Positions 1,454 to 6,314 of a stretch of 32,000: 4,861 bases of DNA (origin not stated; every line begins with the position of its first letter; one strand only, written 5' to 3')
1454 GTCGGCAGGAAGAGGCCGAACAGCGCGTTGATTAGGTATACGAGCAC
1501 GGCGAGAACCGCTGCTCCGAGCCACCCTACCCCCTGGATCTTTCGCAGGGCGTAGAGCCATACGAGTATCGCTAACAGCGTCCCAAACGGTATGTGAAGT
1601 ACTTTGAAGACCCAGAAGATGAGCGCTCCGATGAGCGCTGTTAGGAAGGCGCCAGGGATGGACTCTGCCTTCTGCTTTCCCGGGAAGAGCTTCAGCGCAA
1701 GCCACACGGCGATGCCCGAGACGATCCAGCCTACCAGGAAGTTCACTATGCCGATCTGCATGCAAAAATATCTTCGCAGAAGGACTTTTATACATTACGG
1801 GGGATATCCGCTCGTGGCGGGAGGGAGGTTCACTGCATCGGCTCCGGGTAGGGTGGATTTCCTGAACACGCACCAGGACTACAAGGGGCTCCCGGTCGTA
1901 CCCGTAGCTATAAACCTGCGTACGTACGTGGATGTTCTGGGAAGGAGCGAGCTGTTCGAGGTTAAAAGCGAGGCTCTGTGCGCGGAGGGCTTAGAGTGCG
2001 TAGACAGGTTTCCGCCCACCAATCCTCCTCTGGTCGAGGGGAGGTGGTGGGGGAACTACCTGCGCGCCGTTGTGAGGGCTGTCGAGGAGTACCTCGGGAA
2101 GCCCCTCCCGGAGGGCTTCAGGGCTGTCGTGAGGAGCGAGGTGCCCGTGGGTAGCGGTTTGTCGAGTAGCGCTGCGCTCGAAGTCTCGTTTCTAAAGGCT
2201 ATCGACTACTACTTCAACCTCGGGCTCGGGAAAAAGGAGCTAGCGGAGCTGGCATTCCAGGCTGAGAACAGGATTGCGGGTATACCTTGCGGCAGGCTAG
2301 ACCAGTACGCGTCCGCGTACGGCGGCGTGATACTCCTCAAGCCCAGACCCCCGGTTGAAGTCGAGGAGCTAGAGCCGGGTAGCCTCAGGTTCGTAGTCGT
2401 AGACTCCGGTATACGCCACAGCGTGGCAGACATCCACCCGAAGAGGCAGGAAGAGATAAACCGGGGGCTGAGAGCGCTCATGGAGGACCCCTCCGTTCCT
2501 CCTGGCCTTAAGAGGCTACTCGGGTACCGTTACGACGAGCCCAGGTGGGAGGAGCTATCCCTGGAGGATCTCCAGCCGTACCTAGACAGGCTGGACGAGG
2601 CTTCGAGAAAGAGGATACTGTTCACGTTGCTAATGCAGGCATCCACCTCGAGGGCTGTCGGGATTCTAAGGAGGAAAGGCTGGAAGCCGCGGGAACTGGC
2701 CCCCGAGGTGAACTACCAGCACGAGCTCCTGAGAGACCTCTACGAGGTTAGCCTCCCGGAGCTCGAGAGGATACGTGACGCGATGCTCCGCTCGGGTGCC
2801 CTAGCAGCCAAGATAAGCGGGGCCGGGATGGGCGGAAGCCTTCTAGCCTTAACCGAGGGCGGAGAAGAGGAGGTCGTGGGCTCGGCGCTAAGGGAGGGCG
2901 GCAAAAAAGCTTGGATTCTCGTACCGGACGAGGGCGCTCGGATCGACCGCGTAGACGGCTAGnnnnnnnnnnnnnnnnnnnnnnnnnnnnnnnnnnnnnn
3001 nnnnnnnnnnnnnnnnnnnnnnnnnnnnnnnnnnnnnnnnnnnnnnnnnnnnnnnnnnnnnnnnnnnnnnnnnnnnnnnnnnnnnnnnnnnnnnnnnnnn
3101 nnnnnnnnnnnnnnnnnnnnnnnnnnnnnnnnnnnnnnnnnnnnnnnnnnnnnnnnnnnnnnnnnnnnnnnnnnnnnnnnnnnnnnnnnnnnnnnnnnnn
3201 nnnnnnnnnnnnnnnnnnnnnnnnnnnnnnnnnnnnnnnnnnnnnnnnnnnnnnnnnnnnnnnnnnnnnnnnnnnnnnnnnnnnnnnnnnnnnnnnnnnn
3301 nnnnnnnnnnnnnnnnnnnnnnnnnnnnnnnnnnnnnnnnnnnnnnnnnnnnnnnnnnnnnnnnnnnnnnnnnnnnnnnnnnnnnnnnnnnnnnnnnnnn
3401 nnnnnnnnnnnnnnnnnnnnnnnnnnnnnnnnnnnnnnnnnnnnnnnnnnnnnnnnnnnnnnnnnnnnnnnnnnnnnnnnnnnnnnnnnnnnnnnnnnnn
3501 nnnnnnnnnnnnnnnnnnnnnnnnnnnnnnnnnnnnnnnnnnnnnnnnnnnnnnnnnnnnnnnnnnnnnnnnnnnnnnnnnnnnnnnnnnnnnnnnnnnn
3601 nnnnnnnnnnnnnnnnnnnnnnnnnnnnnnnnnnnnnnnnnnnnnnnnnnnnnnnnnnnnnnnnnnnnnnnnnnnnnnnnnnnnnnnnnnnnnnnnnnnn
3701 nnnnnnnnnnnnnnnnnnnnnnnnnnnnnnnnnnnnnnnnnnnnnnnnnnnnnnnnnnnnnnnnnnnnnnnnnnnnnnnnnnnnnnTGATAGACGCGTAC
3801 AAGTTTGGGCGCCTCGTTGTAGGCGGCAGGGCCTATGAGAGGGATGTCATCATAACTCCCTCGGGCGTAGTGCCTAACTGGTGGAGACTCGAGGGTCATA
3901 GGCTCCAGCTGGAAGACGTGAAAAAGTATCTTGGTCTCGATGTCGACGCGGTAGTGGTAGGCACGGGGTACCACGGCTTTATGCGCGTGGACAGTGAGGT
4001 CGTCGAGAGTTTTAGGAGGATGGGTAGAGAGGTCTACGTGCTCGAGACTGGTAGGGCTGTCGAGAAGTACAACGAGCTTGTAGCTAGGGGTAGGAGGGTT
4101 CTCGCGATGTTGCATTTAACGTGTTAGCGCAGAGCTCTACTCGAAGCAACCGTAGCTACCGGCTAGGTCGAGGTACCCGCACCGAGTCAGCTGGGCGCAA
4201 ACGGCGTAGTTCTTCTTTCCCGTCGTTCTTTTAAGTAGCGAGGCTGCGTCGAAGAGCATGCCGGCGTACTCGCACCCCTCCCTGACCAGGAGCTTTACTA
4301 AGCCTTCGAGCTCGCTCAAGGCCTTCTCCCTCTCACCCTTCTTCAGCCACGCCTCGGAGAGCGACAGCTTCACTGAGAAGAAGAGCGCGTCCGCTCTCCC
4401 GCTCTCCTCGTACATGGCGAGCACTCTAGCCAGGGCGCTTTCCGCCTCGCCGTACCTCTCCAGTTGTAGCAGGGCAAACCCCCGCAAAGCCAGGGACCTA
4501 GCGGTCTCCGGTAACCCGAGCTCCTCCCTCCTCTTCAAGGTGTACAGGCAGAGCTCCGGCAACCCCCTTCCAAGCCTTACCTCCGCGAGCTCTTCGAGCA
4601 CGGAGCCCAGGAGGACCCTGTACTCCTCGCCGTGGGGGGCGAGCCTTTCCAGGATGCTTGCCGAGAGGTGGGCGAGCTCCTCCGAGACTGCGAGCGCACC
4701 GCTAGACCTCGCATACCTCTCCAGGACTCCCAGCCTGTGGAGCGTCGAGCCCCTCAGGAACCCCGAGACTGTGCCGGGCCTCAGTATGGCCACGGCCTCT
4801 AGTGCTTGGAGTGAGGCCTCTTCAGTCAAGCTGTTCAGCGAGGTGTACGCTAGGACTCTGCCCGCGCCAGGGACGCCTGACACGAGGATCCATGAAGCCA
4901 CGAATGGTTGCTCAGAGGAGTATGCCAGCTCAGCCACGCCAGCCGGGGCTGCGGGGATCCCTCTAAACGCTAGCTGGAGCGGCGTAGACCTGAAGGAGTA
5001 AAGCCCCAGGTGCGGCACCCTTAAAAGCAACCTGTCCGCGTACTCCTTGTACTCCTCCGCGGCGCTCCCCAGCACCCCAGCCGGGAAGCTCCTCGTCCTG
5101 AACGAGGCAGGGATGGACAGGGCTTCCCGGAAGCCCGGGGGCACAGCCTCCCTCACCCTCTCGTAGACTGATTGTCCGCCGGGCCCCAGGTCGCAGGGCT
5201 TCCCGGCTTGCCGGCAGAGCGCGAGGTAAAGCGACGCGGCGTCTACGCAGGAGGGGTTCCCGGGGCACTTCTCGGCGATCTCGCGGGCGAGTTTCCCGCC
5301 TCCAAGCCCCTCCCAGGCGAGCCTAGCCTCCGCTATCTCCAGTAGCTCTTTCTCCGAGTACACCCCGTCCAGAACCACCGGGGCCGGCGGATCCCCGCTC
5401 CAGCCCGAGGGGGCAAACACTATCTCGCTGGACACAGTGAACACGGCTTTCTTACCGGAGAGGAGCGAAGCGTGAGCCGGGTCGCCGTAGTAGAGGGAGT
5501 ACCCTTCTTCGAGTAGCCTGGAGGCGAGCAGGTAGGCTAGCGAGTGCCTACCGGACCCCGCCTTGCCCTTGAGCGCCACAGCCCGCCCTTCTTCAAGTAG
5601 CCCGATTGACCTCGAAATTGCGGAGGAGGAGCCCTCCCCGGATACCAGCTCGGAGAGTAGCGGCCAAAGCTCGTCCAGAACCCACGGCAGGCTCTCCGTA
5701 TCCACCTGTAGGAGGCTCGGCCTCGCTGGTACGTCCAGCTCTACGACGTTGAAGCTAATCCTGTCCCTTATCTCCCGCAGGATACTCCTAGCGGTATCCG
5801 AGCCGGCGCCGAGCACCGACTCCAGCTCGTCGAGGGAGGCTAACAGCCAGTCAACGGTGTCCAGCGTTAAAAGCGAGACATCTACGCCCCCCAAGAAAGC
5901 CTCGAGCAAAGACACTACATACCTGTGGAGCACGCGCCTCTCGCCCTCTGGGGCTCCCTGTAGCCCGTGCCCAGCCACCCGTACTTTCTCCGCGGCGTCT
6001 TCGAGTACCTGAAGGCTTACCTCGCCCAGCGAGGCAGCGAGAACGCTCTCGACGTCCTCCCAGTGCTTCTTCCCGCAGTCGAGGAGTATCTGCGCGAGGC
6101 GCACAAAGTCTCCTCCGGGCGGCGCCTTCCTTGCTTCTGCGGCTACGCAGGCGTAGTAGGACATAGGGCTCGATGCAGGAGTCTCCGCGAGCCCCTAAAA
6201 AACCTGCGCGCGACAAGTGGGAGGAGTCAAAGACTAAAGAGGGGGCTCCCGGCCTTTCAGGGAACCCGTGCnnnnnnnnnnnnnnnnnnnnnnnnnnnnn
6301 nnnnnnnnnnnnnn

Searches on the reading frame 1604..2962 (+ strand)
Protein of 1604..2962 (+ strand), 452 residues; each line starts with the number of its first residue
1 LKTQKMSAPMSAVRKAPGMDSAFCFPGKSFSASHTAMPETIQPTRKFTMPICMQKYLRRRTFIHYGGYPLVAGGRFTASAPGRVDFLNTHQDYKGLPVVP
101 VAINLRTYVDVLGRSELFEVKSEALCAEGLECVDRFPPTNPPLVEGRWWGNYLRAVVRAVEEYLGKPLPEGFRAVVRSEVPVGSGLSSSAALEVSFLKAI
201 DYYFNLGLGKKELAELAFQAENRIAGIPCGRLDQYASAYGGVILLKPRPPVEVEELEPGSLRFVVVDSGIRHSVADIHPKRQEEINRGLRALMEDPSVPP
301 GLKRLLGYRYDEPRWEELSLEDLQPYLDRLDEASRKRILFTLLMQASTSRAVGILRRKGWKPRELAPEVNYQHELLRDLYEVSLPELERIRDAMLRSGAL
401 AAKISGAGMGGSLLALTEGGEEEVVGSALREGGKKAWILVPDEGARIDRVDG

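Call 66: search_protein_families(library=pfam, proteins=[window:1604-2962:+], max_evalue=0.001)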
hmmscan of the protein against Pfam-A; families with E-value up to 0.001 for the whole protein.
window:1604-2962:+ (452 aa): 3 families
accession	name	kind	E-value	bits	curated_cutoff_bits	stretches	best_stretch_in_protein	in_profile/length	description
PF00288.32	GHMP_kinases_N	-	3.6e-23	82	22.3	1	151-241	1-87/87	GHMP kinases N terminal domain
PF10509.15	GalKase_gal_bdg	-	1.9e-10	40.5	23.1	1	76-109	12-45/49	Galactokinase galactose-binding signature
PF08544.19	GHMP_kinases_C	-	4e-10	40.4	21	1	373-434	25-84/85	GHMP kinases C terminal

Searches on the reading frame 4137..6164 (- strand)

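Call 66: search_protein_families(library=pfam, proteins=[window:4137-6164:-], max_evalue=0.001)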
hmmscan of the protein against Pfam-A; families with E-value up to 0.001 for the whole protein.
window:4137-6164:- (675 aa): 1 family
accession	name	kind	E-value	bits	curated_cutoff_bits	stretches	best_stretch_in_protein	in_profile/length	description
PF13424.12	TPR_12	-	0.00048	20.7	30.1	0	550-587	38-77/77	Tetratricopeptide repeat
